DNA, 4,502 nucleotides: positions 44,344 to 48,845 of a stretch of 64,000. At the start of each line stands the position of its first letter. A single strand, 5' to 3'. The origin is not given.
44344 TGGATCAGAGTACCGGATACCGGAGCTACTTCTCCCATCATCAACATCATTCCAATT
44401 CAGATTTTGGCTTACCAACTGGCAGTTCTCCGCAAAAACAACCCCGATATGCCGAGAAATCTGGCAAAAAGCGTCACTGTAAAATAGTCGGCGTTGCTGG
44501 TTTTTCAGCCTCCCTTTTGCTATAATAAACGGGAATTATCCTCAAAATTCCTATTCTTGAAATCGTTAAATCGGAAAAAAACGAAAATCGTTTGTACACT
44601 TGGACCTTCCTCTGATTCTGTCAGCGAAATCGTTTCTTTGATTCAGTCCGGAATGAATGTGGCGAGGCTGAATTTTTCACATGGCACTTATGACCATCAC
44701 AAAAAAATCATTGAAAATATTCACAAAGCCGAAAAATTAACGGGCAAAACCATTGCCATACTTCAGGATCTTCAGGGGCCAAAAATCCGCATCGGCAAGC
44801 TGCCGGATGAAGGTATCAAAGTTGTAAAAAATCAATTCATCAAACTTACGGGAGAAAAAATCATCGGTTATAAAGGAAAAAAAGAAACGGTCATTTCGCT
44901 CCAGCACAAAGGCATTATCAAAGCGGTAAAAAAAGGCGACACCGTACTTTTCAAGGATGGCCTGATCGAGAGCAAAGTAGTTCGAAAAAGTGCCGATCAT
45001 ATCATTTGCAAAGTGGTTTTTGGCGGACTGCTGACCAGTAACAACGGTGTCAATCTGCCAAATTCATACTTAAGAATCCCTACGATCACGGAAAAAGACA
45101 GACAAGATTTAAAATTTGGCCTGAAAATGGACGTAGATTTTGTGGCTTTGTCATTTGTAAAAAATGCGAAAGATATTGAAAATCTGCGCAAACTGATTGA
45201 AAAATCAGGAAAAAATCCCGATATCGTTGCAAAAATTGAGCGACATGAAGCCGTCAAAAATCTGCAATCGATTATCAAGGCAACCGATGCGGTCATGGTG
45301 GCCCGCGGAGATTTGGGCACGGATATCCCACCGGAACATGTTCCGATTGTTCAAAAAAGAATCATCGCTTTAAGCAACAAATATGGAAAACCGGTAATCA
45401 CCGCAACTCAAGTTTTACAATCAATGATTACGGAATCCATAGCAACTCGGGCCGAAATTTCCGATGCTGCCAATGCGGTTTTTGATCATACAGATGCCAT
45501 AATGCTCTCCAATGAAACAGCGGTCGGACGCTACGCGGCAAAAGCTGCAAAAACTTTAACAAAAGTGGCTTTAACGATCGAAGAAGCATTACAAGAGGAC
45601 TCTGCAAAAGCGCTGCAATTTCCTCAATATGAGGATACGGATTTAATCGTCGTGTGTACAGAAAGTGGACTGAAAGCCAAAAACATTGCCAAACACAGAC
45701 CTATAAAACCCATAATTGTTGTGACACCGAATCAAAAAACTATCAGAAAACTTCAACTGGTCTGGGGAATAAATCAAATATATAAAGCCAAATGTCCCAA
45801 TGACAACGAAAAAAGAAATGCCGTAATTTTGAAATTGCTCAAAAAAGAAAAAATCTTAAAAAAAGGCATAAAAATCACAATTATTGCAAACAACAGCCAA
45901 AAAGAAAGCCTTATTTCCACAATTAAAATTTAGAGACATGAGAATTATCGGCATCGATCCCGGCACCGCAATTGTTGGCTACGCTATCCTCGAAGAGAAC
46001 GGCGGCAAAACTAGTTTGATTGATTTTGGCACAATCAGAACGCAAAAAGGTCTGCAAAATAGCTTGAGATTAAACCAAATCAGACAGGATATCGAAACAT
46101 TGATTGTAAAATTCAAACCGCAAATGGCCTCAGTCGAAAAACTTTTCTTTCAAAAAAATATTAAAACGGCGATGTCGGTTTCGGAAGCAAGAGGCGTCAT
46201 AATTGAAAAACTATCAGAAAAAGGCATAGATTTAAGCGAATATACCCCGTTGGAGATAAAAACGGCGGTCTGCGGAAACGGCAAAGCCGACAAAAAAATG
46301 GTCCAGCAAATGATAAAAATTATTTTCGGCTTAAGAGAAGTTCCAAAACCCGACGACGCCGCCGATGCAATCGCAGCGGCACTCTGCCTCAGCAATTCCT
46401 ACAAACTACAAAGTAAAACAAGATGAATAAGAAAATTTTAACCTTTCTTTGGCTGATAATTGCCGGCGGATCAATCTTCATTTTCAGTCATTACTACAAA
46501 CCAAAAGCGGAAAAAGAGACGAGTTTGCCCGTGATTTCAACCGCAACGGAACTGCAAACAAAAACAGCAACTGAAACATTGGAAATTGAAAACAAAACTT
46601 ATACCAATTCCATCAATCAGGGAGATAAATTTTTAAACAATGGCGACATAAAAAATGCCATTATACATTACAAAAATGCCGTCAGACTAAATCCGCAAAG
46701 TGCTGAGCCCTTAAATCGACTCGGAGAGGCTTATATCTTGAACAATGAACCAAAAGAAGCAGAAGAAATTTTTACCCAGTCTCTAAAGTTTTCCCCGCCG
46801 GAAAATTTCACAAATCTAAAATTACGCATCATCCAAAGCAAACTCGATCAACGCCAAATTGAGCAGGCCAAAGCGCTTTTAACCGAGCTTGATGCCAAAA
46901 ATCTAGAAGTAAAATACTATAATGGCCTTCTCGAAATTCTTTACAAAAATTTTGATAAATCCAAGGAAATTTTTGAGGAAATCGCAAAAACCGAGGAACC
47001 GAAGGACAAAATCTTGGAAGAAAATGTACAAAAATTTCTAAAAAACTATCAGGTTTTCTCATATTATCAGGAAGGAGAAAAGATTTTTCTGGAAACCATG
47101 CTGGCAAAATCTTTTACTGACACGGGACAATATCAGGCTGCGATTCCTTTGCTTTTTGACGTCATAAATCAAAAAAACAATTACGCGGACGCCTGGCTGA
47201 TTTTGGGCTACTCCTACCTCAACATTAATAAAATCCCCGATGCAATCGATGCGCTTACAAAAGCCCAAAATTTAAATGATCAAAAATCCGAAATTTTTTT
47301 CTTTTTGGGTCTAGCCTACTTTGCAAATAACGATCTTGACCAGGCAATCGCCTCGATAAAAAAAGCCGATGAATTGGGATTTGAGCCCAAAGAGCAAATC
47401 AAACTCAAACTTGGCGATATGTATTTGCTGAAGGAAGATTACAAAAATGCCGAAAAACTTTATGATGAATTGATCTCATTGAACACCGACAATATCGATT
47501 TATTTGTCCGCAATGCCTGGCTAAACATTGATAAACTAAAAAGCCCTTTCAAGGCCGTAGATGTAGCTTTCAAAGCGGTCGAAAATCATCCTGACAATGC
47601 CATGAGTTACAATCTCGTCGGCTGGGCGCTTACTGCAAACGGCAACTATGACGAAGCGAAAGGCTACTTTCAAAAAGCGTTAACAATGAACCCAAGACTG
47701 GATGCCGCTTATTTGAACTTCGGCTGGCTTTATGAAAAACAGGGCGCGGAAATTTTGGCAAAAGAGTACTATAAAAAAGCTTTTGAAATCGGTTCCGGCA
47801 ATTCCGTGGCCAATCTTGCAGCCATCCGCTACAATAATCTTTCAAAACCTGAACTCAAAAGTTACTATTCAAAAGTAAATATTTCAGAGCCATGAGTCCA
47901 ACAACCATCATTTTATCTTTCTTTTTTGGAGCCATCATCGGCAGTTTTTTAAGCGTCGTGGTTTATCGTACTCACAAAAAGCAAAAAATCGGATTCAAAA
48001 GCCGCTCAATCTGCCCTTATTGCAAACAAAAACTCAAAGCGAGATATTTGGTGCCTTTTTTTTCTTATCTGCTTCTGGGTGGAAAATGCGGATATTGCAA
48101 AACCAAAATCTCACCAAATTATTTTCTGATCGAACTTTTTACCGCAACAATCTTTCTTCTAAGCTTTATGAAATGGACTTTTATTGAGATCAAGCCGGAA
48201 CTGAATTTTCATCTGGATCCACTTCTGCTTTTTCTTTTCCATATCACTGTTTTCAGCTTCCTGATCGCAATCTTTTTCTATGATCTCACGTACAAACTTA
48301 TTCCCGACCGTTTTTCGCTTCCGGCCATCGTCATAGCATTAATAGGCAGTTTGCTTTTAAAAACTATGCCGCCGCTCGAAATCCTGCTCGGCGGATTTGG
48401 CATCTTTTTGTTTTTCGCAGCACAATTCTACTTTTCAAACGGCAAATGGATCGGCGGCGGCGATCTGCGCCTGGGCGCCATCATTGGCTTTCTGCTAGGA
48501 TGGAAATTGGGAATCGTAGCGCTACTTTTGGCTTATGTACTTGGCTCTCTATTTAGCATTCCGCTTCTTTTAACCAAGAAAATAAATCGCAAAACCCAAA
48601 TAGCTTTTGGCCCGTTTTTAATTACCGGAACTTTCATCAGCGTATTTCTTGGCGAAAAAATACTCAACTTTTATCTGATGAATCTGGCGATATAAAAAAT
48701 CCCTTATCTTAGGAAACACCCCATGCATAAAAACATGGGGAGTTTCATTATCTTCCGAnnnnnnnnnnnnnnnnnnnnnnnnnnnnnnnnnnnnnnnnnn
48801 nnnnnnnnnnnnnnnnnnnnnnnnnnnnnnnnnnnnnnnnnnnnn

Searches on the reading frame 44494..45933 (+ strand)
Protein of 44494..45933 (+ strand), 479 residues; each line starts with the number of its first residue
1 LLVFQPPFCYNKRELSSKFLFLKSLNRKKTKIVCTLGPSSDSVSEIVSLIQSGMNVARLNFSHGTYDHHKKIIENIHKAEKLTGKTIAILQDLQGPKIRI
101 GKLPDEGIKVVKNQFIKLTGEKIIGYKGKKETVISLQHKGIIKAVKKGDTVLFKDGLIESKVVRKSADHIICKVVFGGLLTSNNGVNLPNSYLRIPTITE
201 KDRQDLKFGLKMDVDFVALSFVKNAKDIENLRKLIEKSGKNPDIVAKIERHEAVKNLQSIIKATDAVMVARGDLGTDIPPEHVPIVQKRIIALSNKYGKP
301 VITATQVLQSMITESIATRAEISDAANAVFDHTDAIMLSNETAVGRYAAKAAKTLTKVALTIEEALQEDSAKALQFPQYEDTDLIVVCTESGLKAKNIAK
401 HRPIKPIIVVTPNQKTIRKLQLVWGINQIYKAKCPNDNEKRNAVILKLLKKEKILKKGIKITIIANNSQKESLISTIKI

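Call 60: search_protein_families(library=pfam, proteins=[window:44494-45933:+], max_evalue=0.001)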
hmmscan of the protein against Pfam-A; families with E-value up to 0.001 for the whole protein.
window:44494-45933:+ (479 aa): 3 families
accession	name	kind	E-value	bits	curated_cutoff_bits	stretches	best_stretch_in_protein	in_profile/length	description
PF00224.27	PK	-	4.6e-114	381.3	30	1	28-351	2-327/328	Pyruvate kinase, barrel domain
PF02887.21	PK_C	-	1.6e-16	60.9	28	1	382-472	16-106/114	Pyruvate kinase, alpha/beta domain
PF03328.21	HpcH_HpaI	-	0.00035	20.4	25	0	194-277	65-157/221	HpcH/HpaI aldolase/citrate lyase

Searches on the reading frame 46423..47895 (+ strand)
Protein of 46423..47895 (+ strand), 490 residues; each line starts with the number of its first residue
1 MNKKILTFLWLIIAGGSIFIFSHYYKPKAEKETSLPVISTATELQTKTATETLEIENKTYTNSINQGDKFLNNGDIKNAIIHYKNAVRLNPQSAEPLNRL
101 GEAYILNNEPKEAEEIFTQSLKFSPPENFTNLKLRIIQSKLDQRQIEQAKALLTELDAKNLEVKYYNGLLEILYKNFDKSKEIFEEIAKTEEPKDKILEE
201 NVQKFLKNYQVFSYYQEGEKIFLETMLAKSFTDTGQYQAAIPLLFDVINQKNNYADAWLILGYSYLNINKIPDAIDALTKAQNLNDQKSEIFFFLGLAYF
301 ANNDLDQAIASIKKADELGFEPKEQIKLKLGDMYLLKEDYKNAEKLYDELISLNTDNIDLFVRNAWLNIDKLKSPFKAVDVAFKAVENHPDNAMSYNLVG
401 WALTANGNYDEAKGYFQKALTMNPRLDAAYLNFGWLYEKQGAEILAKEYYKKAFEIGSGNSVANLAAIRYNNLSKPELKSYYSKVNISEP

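Call 60: search_protein_families(library=pfam, proteins=[window:46423-47895:+], max_evalue=0.001)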
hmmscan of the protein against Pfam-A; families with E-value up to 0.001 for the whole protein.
window:46423-47895:+ (490 aa): 19 families
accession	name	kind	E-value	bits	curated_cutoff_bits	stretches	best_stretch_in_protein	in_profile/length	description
PF07719.23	TPR_2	-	3.3e-33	111.5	27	1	395-425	3-33/34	Tetratricopeptide repeat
PF13181.12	TPR_8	-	2.4e-29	99.4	25.7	1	395-424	3-32/34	Tetratricopeptide repeat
PF00515.34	TPR_1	-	6e-29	99.1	27.8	1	395-425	3-33/34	Tetratricopeptide repeat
PF13432.12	TPR_16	-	3.8e-27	94.8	32.7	2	261-316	3-58/65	Tetratricopeptide repeat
PF14559.12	TPR_19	-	2.6e-25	89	25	3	73-126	4-57/68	Tetratricopeptide repeat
PF13424.12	TPR_12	-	7.7e-22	77.7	30.1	1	378-422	29-74/77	Tetratricopeptide repeat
PF13428.12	TPR_14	-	2e-19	68.5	23.5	0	399-432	7-40/44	Tetratricopeptide repeat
PF13414.12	TPR_11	-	2.9e-19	68.9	26.8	1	67-104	1-38/42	TPR repeat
PF13431.12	TPR_17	-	5e-17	61.1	24.4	2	384-413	4-33/34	Tetratricopeptide repeat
PF13176.12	TPR_7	-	7.7e-17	60.3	27.9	0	330-356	5-31/36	Tetratricopeptide repeat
PF23914.1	TPR_CcmH_CycH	-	4.5e-16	59.5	42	0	249-291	44-86/158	Cytochrome c-type biogenesis protein H TPR domain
PF12895.13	ANAPC3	-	2.6e-15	56.9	27.2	1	226-280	28-81/82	Anaphase-promoting complex, cyclosome, subunit 3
PF13374.12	TPR_10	-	6.3e-13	48.7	27.5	1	393-422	2-31/42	Tetratricopeptide repeat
PF13174.12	TPR_6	-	1.1e-12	48.1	26.3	0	400-422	7-29/33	Tetratricopeptide repeat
PF25062.1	ARM_TT21_N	-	1.2e-10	41.9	40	1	381-474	87-181/222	Tetratricopeptide repeat protein 21 N-terminal ARM repeat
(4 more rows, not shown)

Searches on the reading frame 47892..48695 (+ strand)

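Call 60: search_protein_families(library=pfam, proteins=[window:47892-48695:+], max_evalue=0.001)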
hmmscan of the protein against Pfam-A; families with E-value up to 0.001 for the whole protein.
window:47892-48695:+ (267 aa): 2 families
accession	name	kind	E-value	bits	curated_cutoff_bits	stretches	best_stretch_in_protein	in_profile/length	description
PF06750.18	A24_N_bact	-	1.5e-27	95.9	23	1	12-94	2-83/84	Bacterial Peptidase A24 N-terminal domain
PF01478.23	Peptidase_A24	-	6.1e-15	56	26.5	1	119-223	2-104/104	Type IV leader peptidase family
